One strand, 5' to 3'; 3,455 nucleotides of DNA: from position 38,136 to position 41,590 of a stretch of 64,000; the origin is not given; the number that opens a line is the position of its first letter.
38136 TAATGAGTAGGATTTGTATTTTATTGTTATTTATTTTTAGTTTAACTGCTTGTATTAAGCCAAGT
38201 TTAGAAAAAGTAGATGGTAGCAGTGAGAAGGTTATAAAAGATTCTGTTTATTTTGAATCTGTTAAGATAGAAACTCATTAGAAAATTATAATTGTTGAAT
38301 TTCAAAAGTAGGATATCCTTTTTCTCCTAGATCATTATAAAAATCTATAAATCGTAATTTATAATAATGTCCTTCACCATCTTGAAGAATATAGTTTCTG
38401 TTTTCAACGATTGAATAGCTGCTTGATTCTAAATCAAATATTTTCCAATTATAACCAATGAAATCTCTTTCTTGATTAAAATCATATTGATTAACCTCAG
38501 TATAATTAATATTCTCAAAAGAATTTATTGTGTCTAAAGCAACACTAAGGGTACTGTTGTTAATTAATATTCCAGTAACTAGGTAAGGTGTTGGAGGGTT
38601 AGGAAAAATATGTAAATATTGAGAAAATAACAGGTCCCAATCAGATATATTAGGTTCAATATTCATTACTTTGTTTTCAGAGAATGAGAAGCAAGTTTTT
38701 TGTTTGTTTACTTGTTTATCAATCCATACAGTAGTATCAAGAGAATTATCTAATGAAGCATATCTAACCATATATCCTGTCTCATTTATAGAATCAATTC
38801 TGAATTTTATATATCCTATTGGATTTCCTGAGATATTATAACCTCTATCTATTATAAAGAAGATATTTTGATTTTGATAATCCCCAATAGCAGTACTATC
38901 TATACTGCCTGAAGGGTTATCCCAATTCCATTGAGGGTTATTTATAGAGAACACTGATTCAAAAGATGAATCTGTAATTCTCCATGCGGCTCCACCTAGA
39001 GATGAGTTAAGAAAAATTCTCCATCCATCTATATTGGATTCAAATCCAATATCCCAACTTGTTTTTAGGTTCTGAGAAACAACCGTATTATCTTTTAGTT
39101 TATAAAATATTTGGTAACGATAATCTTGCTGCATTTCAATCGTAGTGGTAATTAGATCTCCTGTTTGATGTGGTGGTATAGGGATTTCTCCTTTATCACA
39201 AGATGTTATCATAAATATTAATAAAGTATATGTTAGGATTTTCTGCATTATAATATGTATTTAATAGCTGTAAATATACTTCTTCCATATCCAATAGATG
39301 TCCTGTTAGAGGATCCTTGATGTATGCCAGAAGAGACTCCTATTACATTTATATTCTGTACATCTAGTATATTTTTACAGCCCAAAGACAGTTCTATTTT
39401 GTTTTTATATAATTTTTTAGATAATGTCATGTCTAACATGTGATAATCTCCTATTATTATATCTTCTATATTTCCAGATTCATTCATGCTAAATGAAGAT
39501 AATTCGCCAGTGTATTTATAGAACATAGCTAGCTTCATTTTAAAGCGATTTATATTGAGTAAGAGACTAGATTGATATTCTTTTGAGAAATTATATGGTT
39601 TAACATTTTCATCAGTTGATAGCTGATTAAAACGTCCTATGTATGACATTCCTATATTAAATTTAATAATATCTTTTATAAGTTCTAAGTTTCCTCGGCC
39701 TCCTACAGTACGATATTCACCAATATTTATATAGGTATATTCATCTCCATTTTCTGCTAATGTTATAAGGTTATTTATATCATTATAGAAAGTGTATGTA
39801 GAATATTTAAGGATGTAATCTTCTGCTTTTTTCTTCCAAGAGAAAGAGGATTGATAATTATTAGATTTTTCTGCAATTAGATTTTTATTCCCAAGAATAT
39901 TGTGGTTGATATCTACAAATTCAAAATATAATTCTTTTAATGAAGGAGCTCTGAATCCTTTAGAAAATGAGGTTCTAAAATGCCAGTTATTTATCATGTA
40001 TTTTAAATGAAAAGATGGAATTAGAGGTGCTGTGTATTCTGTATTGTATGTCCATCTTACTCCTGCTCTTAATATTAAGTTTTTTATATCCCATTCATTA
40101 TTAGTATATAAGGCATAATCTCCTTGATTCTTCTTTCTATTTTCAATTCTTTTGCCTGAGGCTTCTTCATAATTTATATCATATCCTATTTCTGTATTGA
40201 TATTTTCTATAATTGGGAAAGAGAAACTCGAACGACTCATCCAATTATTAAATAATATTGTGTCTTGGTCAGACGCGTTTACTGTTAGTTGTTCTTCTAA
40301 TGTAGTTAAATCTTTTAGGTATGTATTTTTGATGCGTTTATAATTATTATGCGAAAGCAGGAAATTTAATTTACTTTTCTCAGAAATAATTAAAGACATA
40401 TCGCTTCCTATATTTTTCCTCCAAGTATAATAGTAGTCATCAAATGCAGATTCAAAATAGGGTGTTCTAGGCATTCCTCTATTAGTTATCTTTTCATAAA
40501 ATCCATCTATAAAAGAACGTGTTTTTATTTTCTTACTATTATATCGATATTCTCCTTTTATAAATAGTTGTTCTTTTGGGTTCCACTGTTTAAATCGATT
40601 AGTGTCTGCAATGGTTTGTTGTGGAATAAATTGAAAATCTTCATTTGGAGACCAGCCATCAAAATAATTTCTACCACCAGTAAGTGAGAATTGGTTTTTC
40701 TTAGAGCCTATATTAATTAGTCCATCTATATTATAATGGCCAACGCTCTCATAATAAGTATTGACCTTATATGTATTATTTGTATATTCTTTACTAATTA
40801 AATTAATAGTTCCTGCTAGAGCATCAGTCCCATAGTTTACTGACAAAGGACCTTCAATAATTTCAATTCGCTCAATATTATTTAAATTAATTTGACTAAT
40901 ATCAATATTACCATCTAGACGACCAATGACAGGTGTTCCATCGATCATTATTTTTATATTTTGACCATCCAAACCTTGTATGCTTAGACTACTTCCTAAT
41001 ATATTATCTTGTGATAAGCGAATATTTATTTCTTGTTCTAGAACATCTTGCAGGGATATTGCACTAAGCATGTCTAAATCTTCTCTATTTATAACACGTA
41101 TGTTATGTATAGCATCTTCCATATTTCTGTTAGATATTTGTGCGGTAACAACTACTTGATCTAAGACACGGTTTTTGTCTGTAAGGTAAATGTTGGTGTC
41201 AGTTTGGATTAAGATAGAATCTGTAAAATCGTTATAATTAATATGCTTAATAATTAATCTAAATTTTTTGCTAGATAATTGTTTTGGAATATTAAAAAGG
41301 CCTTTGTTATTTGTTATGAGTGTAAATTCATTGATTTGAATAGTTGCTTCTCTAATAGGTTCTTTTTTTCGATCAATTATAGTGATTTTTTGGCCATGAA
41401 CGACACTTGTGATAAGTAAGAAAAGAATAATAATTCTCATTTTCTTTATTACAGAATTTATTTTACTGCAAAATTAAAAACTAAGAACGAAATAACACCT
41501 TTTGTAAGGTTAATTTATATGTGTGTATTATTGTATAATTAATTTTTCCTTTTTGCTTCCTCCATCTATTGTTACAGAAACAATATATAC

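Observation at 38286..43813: Operon led by a secreted blue-copper protein, followed by two HmuY-like paralogs and a TonB-dependent receptor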

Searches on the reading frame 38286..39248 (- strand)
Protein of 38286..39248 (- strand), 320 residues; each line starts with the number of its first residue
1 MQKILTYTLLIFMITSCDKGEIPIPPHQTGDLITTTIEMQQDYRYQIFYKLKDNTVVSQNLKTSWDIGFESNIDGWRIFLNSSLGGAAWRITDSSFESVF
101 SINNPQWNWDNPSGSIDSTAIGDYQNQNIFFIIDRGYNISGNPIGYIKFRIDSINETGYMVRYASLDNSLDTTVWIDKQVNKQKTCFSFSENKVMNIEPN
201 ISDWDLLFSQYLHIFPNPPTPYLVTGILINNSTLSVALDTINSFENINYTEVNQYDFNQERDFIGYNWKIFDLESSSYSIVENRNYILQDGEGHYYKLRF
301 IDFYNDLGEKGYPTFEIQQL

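Call 3: search_protein_families(library=pfam, proteins=[window:38286-39248:-], max_evalue=0.01)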
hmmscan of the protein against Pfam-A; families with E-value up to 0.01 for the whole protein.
window:38286-39248:- (320 aa): 1 family
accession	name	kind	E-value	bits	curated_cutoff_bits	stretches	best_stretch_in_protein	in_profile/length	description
PF14064.11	HmuY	-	5.4e-17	62.8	27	1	42-316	1-156/157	HmuY protein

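Call 4: search_protein_families(library=ncbifam, proteins=[window:38286-39248:-], max_evalue=0.01)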
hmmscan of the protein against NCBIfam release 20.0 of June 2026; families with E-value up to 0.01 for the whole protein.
window:38286-39248:- (320 aa): 0 families

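Call 27: search_solved_structures(query=window:38286-39248:-, max_evalue=1, show_alignments=2)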
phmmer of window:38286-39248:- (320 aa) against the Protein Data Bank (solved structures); distinct sequences matched with E-value up to 1: 2.
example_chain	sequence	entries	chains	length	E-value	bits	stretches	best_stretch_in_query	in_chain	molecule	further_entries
8b6a_A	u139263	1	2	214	0.059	15.5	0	286-317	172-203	Conserved hypothetical lipoprotein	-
5mmu_A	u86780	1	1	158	0.11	14.7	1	141-175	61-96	Major allergen Mal d 1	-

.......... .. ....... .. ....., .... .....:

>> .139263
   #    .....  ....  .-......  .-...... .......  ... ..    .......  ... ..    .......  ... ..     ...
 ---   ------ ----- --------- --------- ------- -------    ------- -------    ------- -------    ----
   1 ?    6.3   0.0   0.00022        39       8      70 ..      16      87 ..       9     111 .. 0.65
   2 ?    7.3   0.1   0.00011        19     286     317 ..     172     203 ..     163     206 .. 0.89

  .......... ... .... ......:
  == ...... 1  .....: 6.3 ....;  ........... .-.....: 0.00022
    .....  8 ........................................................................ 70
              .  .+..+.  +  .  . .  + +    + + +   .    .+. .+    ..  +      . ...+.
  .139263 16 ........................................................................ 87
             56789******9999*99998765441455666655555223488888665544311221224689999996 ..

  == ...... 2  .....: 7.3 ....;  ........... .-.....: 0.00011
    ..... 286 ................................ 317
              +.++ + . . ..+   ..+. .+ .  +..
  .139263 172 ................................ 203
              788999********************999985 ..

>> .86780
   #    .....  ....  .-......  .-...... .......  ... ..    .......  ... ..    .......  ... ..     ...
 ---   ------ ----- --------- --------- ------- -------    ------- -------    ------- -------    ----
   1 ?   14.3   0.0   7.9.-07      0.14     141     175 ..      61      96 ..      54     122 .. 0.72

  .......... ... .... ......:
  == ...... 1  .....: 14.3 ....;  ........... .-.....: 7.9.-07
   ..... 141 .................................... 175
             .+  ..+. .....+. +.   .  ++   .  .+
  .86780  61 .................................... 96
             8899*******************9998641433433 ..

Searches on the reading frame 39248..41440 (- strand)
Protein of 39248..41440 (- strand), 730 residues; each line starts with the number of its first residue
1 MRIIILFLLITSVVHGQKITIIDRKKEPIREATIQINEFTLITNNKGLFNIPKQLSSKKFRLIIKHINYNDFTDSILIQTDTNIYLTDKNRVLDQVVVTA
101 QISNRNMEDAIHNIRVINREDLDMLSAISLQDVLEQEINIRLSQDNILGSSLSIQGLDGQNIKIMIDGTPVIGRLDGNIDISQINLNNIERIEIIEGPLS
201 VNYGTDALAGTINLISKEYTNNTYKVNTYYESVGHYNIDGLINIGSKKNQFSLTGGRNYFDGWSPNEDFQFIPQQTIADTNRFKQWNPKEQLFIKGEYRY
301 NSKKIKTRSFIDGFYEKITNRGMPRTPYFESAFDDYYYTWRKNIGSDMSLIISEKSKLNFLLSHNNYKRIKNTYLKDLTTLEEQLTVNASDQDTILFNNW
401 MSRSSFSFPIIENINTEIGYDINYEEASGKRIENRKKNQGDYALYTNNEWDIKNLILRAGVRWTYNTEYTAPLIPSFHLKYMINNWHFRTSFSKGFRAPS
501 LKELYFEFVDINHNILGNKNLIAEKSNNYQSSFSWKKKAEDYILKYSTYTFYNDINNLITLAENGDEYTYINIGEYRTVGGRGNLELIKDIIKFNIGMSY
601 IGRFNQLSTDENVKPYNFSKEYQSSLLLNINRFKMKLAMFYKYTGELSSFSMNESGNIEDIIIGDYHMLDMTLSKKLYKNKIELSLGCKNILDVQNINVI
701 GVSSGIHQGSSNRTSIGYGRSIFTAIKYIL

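Call 3: search_protein_families(library=pfam, proteins=[window:39248-41440:-], max_evalue=0.01)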
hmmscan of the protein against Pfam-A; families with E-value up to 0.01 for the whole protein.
window:39248-41440:- (730 aa): 2 families
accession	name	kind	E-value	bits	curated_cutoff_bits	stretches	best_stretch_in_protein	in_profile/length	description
PF07715.20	Plug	-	8.9e-19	68.4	23.9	1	109-211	4-107/107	TonB-dependent Receptor Plug Domain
PF13715.12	CarbopepD_reg_2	-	5.6e-07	30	32.2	1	20-98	4-88/88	CarboxypepD_reg-like domain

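Call 4: search_protein_families(library=ncbifam, proteins=[window:39248-41440:-], max_evalue=0.01)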
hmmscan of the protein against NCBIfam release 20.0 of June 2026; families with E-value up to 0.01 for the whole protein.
window:39248-41440:- (730 aa): 20 families
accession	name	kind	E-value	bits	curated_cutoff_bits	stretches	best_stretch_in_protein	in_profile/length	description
TIGR01779.1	TonB-B12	equivalog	9.8e-33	113.6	599.7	2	87-265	22-204/614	TonB-dependent vitamin B12 receptor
NF007926.1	PRK10641.1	equivalog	2.6e-31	108.9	836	1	91-674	25-575/617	TonB-dependent vitamin B12 receptor BtuB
TIGR01786.1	TonB-hemlactrns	subfamily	7.2e-26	90.7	323.75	2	94-218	1-135/719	TonB-dependent hemoglobin/transferrin/lactoferrin family receptor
NF010010.0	PRK13483.1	equivalog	5.4e-25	87.5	927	2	87-221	26-167/660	ligand-gated channel protein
TIGR01785.1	TonB-hemin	subfamily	2.1e-24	86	316.85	2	93-218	1-130/677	TonB-dependent heme/hemoglobin receptor family protein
NF007478.2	PRK10064.1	equivalog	7e-22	77.4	745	2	94-220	31-161/663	catecholate siderophore receptor CirA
NF010038.0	PRK13513.1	equivalog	1.4e-18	66.8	942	2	87-220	29-168/659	ligand-gated channel protein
TIGR01783.1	TonB-siderophor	subfamily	2.7e-17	62.7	223.5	1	113-304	5-196/649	TonB-dependent siderophore receptor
NF053590.1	TonB_dep_TOL0244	equivalog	7.5e-17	61.2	645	2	94-219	11-142/604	TOL_0244 family TonB-dependent receptor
NF010012.0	PRK13486.1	equivalog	7.9e-17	60.9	924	2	94-222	26-163/696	TonB-dependent receptor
NF038079.1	TonB_sider_MxcH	equivalog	3.4e-16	58.5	925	1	95-229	117-251/792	TonB-dependent siderophore myxochelin receptor MxcH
NF010011.0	PRK13484.1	equivalog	2.6e-15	55.7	1197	1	89-225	26-167/682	IreA family TonB-dependent siderophore receptor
NF050067.1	TonBEntbctnRecCfrA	equivalog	8.2e-13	47.5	1200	2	78-232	11-172/698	TonB-dependent ferric enterobactin receptor CfrA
NF041535.1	TonB_rec_PqqU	equivalog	8.5e-11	40.9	1200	1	93-237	11-151/676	TonB-dependent receptor PqqU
NF049945.1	TonB_dep_FCYXU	equivalog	7.2e-10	38.1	825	1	88-238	31-193/697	TonB-dependent receptor, FCYXU motif-type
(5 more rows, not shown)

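Call 67: search_solved_structures(query=window:39248-41440:-, max_evalue=0.00001, show_alignments=1)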
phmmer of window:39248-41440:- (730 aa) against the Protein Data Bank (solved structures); distinct sequences matched with E-value up to 0.00001: 18.
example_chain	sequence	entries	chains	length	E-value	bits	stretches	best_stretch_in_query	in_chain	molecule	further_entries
2hdf_A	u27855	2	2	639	3.4e-20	75.5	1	95-219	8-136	Colicin I receptor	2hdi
9nn6_A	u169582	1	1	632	4.2e-20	75.2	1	96-219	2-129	Colicin I receptor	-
1nqf_A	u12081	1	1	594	8.3e-15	57.7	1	94-247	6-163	Vitamin B12 receptor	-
3rgn_A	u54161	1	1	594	1.6e-14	56.8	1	94-247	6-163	Vitamin B12 transporter BtuB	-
3rgm_A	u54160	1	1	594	2.1e-14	56.3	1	94-246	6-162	Vitamin B12 transporter BtuB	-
1nqe_A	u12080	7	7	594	2.8e-14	55.9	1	94-247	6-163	Vitamin B12 receptor | Vitamin B12 transporter btuB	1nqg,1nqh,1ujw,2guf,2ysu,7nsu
2gsk_A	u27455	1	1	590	3.3e-14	55.7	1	94-247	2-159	Vitamin B12 transporter btuB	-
3m8b_A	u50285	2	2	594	5.3e-14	55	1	96-247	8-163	Vitamin B12 transporter btuB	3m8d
8the_A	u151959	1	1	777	5.3e-09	38.5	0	83-216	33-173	Heme/hemoglobin uptake outer membrane receptor PhuR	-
6q5e_A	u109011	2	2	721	1.8e-07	33.4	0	151-240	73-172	Ferric enterobactin receptor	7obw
5out_A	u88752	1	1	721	1.8e-07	33.4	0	151-240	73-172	Ferric enterobactin receptor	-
6i2j_A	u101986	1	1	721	1.8e-07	33.4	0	151-240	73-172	Ferric enterobactin receptor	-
5m9b_A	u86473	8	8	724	1.8e-07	33.4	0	151-240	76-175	Ferric enterobactin receptor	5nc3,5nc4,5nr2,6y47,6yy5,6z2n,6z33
6r1f_A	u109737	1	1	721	1.9e-07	33.4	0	151-240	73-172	Ferric enterobactin receptor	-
5mzs_A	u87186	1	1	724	2e-07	33.3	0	151-240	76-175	Ferric enterobactin receptor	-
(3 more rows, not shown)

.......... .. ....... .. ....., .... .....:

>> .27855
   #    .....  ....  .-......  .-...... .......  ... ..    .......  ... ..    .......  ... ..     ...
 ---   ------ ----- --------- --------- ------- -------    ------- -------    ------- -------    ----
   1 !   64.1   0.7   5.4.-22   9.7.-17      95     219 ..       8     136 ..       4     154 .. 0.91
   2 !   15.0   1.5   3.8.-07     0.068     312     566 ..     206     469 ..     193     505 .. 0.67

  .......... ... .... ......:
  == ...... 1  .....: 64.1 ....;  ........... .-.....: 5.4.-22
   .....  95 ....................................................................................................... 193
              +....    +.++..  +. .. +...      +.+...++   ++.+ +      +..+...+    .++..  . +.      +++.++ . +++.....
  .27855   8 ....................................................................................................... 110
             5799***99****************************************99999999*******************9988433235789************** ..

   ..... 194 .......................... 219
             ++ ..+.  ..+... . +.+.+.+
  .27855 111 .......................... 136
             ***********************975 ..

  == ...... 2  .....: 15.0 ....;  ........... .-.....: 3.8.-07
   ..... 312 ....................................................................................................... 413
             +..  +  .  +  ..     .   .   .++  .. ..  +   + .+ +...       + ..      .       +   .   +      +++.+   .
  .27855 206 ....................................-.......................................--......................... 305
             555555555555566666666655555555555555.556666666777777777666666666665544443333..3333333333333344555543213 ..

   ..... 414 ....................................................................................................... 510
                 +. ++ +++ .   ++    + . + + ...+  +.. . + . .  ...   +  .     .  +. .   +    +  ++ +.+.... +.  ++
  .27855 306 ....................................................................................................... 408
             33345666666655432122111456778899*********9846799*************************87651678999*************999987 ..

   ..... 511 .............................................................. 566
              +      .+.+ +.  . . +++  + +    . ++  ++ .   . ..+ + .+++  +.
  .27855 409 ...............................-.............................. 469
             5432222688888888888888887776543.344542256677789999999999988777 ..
